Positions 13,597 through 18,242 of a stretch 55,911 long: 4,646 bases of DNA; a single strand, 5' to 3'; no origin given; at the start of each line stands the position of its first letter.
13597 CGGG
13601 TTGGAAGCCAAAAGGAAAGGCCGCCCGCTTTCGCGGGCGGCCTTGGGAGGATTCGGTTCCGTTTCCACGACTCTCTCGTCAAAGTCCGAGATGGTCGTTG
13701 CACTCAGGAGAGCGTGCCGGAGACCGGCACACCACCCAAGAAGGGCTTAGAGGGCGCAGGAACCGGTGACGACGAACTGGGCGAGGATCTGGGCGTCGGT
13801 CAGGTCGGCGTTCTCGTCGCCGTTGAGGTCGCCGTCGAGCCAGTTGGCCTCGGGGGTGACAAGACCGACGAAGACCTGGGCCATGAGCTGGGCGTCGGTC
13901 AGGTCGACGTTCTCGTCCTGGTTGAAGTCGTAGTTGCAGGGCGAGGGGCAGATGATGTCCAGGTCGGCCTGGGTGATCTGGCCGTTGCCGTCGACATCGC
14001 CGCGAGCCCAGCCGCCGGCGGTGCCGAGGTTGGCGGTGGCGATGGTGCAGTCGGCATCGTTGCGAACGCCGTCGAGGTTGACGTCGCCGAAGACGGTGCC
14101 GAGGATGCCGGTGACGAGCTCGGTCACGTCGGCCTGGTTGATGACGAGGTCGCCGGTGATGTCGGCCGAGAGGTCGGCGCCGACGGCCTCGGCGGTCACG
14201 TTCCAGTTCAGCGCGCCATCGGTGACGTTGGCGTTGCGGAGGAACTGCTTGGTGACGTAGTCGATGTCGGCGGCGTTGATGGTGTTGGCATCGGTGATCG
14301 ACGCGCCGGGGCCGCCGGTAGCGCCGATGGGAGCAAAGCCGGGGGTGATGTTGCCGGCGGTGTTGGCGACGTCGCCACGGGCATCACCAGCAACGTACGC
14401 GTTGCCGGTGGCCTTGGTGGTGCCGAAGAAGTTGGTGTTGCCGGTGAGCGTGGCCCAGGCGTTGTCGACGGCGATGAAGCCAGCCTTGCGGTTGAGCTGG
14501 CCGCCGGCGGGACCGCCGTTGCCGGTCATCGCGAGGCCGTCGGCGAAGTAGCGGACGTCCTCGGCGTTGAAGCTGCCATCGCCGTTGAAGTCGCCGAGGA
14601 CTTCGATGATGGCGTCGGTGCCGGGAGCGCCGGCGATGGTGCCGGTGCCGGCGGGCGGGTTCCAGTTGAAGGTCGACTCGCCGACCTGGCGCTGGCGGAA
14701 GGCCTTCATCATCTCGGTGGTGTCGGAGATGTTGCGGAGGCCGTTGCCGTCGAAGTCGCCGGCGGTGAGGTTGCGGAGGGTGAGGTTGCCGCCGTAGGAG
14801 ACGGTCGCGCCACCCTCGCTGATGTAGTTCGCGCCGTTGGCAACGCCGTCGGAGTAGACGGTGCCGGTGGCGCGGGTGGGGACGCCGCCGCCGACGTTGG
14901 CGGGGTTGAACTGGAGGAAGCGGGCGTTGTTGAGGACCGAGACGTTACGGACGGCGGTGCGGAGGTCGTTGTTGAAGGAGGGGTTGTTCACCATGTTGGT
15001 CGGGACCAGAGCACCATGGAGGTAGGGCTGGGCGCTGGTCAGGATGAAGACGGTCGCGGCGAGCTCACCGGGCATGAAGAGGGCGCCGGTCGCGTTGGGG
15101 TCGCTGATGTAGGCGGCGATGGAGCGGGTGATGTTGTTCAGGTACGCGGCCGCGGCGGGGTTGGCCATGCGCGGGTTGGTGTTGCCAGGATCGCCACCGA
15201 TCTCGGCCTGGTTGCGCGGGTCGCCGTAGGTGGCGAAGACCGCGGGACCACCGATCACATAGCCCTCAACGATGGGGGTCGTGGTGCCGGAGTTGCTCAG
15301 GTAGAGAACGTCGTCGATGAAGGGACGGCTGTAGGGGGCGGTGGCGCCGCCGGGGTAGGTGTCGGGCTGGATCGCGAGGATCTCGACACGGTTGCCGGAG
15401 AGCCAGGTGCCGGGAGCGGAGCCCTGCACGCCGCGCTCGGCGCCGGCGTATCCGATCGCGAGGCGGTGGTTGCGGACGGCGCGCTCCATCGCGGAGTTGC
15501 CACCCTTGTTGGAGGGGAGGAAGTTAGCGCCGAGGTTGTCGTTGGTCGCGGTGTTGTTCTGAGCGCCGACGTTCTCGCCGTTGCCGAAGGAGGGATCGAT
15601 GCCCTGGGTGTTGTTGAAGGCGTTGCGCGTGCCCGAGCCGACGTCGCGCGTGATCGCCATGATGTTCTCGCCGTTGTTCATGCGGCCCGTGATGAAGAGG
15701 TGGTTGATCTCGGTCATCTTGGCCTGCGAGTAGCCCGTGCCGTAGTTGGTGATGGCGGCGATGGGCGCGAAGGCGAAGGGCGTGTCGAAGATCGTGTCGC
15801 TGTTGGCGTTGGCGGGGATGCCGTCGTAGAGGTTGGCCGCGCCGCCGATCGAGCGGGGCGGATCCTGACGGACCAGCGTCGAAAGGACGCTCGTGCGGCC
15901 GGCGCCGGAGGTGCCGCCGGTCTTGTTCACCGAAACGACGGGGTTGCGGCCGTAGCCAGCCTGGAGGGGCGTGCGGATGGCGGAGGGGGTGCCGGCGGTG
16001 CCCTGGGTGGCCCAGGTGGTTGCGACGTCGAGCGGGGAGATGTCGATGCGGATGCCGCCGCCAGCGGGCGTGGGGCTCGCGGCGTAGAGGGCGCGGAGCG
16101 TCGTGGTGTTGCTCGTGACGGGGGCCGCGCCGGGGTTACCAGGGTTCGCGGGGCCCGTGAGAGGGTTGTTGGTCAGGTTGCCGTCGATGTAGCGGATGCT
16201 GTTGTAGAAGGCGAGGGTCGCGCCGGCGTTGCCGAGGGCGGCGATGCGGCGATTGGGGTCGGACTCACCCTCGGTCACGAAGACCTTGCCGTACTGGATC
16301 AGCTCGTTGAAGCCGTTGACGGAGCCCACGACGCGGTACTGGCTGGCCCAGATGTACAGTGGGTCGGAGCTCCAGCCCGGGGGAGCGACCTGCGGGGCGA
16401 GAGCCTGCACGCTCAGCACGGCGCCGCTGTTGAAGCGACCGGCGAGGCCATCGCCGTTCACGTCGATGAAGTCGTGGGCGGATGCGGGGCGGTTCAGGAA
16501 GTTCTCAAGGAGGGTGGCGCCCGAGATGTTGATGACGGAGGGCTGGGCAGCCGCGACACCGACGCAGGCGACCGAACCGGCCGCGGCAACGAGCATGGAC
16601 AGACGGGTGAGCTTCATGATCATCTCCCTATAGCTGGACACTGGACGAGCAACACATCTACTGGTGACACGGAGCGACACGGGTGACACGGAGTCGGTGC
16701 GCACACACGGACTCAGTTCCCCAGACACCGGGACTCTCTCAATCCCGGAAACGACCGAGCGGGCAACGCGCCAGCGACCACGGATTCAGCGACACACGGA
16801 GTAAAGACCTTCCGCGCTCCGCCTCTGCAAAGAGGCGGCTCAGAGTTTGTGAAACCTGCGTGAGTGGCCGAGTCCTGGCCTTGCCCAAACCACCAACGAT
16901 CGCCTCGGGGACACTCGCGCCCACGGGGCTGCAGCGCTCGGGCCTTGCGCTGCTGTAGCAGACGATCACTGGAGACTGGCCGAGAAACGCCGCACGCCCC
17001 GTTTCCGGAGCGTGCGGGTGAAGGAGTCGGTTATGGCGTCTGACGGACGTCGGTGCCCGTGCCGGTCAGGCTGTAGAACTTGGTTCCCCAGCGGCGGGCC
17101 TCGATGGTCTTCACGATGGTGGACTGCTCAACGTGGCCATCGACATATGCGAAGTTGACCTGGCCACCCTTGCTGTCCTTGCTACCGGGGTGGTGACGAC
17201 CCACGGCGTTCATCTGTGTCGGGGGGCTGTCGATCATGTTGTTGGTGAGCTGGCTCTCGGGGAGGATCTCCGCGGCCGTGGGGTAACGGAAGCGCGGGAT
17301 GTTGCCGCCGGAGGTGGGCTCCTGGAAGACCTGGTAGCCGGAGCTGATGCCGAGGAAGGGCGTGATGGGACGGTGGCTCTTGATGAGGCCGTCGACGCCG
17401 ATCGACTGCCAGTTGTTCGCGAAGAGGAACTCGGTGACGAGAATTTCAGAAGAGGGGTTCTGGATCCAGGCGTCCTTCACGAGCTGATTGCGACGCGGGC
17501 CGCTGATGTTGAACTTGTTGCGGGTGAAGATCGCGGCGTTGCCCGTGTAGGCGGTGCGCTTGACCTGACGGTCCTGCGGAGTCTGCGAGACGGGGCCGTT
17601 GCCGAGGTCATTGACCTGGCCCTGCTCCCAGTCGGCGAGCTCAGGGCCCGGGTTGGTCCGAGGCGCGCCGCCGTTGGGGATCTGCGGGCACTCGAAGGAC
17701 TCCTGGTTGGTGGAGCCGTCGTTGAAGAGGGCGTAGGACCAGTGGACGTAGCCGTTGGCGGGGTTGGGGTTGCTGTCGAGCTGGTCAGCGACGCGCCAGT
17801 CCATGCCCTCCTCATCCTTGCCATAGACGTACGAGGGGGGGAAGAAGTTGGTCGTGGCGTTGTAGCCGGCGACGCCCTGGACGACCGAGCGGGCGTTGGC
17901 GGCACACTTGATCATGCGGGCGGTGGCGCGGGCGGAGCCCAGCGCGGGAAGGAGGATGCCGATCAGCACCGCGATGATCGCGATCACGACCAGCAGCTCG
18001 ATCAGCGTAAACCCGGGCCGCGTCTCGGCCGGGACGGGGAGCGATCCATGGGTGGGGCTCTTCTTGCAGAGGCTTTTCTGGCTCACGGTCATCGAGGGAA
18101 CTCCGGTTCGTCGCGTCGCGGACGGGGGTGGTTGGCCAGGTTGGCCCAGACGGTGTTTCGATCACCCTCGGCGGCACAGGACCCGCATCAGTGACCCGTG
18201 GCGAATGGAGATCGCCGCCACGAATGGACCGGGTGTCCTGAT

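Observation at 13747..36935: Seven unrelated secreted proteins end in one near-invariant, Cys-bracketed, double Ca-loop (dockerin-like) 63-aa module: candidate surface-display or sorting system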

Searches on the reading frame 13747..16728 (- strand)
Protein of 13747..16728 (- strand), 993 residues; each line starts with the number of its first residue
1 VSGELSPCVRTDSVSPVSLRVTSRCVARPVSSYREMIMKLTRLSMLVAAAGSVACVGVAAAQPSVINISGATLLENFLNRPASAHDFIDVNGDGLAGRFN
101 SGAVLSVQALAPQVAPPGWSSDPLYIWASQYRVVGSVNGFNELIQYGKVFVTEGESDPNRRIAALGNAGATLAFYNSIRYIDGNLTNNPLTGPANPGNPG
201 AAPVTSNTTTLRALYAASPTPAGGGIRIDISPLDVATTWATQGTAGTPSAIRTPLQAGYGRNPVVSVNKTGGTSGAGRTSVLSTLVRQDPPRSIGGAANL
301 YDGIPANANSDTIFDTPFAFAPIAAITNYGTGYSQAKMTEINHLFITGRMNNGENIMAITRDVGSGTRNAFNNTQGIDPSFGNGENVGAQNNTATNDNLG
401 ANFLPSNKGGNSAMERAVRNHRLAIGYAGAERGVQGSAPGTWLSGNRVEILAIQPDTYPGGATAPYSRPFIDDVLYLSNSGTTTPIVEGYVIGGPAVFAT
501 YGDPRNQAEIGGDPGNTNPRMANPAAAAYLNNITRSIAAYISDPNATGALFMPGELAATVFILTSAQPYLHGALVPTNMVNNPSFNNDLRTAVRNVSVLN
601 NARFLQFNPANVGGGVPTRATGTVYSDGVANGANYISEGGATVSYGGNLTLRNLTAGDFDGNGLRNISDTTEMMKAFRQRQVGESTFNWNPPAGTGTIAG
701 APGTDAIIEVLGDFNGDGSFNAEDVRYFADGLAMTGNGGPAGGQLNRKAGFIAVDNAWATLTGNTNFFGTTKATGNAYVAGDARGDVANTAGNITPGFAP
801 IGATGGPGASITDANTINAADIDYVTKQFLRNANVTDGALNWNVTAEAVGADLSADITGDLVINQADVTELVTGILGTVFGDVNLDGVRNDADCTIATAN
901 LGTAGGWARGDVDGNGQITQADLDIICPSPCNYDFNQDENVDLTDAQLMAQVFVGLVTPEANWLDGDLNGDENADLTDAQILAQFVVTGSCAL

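Call 4: search_protein_families(library=pfam, proteins=[window:13747-16728:-], max_evalue=0.1)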
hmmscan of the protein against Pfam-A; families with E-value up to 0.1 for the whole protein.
window:13747-16728:- (993 aa): 1 family
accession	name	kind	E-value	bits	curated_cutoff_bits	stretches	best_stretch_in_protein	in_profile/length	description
PF00404.24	Dockerin_1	-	5.4e-12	46.2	22.9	2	933-985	2-55/57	Dockerin type I domain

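Call 5: search_protein_families(library=ncbifam, proteins=[window:13747-16728:-], max_evalue=0.1)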
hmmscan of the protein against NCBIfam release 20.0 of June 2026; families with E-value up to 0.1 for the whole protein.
window:13747-16728:- (993 aa): 0 families

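Call 67: search_solved_structures(query=window:13747-16617:-, max_evalue=0.01)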
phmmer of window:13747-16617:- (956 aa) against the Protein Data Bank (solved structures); distinct sequences matched with E-value up to 0.01: 0.

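Call 80: find_encoding_contigs(protein=window:13747-16617:-, flank=10000, max_places=3)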
Protein window:13747-16617:- (956 aa): no gene with exactly this product is on record in the collection.

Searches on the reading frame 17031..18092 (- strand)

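Call 9: search_protein_families(library=pfam, proteins=[window:17031-18092:-], max_evalue=0.01)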
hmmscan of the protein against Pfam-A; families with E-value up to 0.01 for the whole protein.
window:17031-18092:- (353 aa): 2 families
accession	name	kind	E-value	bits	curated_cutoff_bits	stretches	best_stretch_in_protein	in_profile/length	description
PF07963.17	N_methyl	-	4.9e-07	29.5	21.2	1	27-48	6-27/27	Prokaryotic N-terminal methylation motif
PF07596.16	SBP_bac_10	-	0.00064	20.3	23.3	0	53-139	2-102/268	Protein of unknown function (DUF1559)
